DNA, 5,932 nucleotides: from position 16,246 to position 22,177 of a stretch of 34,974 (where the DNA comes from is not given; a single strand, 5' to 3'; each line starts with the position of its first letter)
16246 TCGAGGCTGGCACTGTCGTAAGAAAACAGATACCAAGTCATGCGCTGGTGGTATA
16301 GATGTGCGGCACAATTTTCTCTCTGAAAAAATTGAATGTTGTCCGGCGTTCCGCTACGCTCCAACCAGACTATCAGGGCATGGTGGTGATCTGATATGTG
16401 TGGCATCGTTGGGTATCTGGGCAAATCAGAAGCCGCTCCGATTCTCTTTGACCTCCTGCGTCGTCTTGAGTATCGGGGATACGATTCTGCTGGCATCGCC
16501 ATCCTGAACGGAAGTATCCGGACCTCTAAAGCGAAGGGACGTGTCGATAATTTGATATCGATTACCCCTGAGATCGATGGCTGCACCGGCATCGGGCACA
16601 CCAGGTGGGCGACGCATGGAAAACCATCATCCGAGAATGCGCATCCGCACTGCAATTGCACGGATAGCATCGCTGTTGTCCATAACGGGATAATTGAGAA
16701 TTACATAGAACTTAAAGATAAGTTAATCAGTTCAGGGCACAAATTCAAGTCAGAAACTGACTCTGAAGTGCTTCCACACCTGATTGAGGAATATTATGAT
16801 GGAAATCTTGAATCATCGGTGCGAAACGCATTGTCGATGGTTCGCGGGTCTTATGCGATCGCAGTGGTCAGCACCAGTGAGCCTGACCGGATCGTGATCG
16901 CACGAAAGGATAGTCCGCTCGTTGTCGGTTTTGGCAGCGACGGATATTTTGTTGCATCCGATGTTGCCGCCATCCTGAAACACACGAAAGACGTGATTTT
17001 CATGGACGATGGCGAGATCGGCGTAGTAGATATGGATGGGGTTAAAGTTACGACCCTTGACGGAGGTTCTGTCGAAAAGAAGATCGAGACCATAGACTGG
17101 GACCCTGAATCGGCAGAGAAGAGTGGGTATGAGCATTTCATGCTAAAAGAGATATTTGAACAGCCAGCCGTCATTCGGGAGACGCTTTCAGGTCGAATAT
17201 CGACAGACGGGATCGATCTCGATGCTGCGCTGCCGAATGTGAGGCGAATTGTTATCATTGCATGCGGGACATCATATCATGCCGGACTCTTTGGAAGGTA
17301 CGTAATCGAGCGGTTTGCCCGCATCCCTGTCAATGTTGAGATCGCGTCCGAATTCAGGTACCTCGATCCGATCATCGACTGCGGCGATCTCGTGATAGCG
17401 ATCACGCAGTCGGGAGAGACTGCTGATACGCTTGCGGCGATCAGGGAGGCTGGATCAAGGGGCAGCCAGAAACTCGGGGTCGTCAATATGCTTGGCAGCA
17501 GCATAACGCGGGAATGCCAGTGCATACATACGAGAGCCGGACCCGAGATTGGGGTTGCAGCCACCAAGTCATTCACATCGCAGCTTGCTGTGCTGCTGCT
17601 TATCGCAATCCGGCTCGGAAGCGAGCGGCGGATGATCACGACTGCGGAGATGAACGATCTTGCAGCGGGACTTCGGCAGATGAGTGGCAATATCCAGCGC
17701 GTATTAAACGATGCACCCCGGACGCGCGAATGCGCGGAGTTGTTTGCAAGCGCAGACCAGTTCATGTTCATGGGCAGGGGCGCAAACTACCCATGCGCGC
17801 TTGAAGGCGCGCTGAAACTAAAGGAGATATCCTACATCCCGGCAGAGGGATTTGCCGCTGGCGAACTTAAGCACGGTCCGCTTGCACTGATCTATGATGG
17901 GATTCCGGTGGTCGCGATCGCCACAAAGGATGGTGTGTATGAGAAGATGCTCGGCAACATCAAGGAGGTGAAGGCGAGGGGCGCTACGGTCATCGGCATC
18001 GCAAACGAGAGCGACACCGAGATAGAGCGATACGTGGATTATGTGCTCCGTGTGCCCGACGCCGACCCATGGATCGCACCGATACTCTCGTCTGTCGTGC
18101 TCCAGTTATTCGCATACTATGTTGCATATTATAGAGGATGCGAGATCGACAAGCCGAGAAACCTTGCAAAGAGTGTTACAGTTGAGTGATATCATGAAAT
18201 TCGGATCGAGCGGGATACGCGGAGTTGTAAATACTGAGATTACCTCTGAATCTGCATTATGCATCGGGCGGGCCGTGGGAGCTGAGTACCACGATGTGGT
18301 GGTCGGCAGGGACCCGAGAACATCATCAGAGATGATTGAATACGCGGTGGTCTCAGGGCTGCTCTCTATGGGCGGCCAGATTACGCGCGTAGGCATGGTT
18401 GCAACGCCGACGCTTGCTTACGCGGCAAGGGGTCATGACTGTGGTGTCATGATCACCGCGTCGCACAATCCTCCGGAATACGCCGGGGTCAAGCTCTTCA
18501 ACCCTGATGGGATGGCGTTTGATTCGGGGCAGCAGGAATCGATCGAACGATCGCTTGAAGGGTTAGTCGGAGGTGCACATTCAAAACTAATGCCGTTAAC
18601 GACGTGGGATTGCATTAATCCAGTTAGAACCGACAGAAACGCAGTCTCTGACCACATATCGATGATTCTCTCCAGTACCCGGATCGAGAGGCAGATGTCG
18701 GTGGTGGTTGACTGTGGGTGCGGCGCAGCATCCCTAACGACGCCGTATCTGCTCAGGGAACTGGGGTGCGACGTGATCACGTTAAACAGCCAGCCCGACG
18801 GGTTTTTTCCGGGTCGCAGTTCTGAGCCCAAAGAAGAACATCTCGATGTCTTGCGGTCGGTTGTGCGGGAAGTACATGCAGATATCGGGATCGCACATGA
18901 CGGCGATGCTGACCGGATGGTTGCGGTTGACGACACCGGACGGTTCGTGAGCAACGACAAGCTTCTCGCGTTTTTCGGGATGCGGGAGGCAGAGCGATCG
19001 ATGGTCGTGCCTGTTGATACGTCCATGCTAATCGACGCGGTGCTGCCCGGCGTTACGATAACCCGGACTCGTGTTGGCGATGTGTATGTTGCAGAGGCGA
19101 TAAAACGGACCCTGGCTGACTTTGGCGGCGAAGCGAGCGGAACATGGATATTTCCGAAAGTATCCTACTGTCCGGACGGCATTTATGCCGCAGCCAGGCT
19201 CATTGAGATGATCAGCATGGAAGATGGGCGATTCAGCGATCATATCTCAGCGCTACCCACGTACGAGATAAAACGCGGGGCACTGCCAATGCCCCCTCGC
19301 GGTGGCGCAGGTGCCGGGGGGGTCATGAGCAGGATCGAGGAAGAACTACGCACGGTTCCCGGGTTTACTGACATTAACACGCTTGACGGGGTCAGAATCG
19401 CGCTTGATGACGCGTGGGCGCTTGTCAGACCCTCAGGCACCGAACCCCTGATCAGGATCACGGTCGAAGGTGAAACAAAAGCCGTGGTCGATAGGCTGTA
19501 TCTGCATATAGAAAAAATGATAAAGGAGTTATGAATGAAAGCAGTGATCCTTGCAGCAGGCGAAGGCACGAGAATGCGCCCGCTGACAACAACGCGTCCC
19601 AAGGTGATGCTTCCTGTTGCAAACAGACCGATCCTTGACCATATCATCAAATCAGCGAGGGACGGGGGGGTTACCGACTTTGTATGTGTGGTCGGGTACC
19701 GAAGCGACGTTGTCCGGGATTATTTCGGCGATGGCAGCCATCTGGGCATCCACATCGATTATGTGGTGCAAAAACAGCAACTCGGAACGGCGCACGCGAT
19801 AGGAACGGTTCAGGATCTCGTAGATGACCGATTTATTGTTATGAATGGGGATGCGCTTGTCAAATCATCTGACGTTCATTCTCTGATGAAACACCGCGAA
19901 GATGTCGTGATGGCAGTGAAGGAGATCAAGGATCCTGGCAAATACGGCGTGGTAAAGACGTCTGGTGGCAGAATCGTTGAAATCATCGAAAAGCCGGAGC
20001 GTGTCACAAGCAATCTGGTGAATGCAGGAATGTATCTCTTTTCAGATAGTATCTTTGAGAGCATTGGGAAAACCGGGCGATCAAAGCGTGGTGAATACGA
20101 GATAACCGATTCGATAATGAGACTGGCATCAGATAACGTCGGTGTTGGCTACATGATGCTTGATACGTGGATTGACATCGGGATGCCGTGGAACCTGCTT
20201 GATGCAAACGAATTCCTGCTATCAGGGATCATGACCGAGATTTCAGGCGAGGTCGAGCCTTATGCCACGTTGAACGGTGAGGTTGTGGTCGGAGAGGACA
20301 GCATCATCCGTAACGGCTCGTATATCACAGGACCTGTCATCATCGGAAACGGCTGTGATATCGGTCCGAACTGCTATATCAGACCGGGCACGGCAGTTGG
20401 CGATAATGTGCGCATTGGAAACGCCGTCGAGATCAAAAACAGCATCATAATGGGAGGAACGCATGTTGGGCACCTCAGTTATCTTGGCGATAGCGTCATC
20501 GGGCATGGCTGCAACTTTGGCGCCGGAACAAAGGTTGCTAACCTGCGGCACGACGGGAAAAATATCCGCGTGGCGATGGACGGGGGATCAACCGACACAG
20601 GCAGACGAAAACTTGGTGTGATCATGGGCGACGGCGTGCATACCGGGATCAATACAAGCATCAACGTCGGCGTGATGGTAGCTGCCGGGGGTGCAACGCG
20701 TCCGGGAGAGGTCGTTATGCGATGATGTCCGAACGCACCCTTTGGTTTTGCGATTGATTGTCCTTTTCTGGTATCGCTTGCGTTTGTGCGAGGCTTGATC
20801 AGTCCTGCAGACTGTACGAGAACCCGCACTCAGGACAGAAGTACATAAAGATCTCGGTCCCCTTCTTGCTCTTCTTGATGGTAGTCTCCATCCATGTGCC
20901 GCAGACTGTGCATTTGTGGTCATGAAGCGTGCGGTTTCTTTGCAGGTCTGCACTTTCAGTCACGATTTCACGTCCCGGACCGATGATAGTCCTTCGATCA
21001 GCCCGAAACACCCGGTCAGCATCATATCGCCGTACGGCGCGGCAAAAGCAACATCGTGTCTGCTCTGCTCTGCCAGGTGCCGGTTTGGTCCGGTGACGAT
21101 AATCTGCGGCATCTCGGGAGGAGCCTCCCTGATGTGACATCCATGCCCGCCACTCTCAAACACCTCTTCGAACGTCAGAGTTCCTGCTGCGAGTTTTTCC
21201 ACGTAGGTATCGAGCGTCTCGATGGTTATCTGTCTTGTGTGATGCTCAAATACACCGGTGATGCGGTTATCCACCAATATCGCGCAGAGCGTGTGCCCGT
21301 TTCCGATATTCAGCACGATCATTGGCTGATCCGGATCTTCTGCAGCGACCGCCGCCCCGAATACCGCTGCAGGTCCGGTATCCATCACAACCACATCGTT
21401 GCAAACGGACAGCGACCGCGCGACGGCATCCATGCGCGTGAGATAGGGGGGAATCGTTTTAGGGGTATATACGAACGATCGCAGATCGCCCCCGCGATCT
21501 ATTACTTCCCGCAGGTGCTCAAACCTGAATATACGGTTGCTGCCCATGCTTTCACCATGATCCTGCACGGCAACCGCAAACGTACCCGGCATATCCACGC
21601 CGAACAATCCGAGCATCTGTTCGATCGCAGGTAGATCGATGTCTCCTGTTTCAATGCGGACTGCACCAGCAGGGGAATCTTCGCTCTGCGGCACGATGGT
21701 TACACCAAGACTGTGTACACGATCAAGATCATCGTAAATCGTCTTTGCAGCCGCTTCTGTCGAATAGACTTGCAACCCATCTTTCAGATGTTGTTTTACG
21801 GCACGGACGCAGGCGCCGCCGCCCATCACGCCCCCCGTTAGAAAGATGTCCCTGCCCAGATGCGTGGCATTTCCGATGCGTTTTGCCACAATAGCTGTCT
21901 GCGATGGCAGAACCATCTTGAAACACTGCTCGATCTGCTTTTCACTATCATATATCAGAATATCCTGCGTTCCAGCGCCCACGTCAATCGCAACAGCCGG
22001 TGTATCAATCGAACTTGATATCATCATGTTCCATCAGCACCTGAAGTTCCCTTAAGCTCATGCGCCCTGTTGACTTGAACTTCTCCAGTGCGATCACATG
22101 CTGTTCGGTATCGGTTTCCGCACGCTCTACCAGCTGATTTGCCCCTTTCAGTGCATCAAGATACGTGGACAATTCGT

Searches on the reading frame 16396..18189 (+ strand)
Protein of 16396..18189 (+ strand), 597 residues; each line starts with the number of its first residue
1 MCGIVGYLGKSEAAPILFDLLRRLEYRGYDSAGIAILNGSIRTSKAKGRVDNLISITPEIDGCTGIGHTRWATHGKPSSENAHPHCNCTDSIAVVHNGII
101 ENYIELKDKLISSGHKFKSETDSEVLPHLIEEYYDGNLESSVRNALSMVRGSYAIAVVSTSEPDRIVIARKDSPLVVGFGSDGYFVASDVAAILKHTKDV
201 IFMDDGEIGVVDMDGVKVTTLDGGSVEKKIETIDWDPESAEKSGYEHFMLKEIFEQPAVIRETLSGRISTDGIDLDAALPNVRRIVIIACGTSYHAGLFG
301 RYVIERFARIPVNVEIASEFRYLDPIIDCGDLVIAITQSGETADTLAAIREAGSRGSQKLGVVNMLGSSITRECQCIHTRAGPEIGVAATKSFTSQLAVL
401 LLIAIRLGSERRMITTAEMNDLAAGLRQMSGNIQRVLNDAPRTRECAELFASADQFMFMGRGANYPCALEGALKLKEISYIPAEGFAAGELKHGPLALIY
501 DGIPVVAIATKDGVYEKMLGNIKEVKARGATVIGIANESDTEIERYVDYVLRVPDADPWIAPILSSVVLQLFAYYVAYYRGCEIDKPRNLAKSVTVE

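Call 43: list_cluster_members(proteins=[P0001, window:16396-18189:+, window:31618-33333:-])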
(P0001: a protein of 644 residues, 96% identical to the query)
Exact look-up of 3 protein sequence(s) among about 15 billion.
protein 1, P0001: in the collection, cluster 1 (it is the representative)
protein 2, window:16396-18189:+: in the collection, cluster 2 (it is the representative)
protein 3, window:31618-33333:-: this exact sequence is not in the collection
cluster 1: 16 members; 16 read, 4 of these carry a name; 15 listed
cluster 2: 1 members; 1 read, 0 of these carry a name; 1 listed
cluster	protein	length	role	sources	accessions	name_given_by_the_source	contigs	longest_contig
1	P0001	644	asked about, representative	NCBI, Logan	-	-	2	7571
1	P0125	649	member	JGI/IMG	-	carbon-monoxide dehydrogenase catalytic subunit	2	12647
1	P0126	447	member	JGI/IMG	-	carbon-monoxide dehydrogenase catalytic subunit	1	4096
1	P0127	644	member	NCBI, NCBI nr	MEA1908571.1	MAG: anaerobic carbon-monoxide dehydrogenase catalytic subunit [Euryarchaeota archaeon] | anaerobic carbon-monoxide dehydrogenase catalytic subunit [Euryarchaeota archaeon]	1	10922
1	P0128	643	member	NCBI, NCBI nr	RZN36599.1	MAG: anaerobic carbon-monoxide dehydrogenase catalytic subunit [Methanosarcinales ...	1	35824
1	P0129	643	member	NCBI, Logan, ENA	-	-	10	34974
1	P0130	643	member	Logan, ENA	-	-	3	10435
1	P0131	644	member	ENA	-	-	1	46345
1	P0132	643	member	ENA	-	-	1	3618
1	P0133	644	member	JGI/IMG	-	-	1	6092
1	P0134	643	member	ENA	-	-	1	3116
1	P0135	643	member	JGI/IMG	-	-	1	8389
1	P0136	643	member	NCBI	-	-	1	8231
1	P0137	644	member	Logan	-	-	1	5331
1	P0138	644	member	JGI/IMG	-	-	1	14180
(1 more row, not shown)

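Call 49: search_protein_families(library=pfam, proteins=[L024:7241-7564:-], max_evalue=1)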
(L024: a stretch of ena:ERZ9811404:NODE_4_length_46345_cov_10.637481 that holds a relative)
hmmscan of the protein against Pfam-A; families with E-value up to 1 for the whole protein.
L024:7241-7564:- (107 aa): 2 families
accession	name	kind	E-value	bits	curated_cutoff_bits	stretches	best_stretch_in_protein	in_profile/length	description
PF05103.18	DivIVA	-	0.12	12.8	28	1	77-96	12-31/131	DivIVA protein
PF05598.16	DUF772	-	0.15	12.5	23.1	1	31-58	1-29/74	Transposase domain (DUF772)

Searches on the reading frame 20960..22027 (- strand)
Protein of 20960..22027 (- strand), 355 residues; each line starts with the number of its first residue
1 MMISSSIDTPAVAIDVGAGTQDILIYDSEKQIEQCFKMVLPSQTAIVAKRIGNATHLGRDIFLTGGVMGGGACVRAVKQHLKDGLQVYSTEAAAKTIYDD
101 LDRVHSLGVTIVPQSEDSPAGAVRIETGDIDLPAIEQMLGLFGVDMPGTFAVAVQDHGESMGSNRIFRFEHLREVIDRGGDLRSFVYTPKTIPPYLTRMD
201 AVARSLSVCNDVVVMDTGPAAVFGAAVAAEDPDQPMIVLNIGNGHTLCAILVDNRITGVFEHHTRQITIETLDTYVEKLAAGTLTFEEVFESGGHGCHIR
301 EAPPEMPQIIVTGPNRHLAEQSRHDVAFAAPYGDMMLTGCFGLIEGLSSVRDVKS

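Call 56: search_protein_families(library=pfam, proteins=[window:20960-22027:-], max_evalue=0.00001)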
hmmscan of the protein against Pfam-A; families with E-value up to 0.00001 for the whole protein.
window:20960-22027:- (355 aa): 1 family
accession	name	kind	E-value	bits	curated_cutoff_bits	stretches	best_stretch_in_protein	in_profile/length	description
PF08735.15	DUF1786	-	3.2e-87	292.5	25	1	68-318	1-252/252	Putative pyruvate format-lyase activating enzyme (DUF1786)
